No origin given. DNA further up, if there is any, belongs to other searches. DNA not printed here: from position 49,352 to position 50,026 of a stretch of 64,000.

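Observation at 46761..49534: ~33-nt direct repeats, one being the 3' end of a gene, bracket a 2.7-kb four-gene module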

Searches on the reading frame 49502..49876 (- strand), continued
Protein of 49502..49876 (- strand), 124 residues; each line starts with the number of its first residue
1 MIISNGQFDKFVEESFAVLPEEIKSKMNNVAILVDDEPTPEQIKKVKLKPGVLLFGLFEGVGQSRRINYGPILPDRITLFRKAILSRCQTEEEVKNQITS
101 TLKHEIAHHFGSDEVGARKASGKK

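Call 19: find_encoding_contigs(protein=P0002, flank=10000, max_places=3)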
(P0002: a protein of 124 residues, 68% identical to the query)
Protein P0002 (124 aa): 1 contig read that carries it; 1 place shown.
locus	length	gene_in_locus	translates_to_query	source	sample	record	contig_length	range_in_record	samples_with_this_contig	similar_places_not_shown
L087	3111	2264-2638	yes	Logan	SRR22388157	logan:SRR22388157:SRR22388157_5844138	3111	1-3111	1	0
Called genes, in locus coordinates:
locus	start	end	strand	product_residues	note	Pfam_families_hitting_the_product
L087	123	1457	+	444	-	PF13406:SLT_2 (weak)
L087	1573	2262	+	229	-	PF01209:Ubie_methyltran, PF05175:MTS, PF12847:Methyltransf_18 (weak), PF13847:Methyltransf_31, PF08241:Methyltransf_11, PF08242:Methyltransf_12, PF13649:Methyltransf_25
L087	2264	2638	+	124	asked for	PF06262:Zincin_1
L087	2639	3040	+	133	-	-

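Call 51: search_protein_families(library=ncbifam, proteins=[window:49502-49876:-], max_evalue=0.001)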
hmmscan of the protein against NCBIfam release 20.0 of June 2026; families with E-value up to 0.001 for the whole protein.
window:49502-49876:- (124 aa): 0 families

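Call 53: find_encoding_contigs(protein=P0022, flank=8000, max_places=2)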
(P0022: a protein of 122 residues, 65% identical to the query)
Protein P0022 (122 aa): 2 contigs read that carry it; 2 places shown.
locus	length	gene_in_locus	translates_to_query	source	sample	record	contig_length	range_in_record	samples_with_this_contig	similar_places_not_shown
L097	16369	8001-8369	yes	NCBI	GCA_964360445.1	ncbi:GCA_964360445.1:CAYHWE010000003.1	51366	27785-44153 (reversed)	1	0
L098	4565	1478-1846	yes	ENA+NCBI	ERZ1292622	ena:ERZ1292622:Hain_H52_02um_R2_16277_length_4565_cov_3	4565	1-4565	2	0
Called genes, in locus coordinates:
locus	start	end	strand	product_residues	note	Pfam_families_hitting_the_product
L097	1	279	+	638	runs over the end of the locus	PF01935:DUF87 (weak), PF02534:T4SS-DNA_transf (faint), PF10412:TrwB_AAD_bind, PF12696:TraG-D_C (faint), PF23477:zf_Tbcl_2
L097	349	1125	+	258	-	PF13263:PHP_C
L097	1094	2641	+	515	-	PF13632:Glyco_trans_2_3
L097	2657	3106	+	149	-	PF04977:DivIC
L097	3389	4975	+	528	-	PF03330:DPBB_1, PF00768:Peptidase_S11, PF13354:Beta-lactamase2 (weak)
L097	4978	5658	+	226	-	PF00005:ABC_tran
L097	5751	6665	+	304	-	PF18075:FtsX_ECD, PF02687:FtsX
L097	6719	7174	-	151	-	-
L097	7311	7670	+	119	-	-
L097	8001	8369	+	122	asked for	PF06262:Zincin_1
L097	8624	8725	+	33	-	-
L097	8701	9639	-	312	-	PF00551:Formyl_trans_N, PF02911:Formyl_trans_C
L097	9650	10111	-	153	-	PF01327:Pep_deformylase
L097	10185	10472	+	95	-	-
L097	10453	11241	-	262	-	PF02900:LigB, PF01875:Memo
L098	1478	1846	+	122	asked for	PF06262:Zincin_1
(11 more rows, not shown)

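Call 54: find_encoding_contigs(protein=P0008, flank=8000, max_places=2)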
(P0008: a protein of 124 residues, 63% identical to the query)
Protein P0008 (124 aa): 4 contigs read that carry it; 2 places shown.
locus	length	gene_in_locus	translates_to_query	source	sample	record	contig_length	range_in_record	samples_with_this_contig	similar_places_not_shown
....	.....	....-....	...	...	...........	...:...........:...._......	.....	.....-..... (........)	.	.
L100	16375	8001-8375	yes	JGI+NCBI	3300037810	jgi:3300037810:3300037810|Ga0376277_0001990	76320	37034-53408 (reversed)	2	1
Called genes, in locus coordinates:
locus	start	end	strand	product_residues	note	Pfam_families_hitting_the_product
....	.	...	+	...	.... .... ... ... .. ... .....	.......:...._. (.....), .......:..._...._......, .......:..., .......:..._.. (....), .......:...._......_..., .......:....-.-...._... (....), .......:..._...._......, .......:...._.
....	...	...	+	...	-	-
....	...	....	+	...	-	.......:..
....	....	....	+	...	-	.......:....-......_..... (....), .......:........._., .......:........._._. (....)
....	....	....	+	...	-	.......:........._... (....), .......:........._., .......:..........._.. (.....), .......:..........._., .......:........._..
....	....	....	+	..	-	-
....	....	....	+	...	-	-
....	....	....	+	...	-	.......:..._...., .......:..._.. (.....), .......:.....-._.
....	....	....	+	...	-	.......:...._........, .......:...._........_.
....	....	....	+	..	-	-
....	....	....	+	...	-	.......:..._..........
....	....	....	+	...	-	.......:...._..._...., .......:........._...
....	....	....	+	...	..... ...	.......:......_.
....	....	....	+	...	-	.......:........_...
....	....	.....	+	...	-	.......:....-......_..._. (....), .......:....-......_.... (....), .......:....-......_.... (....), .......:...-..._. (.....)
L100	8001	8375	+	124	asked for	PF06262:Zincin_1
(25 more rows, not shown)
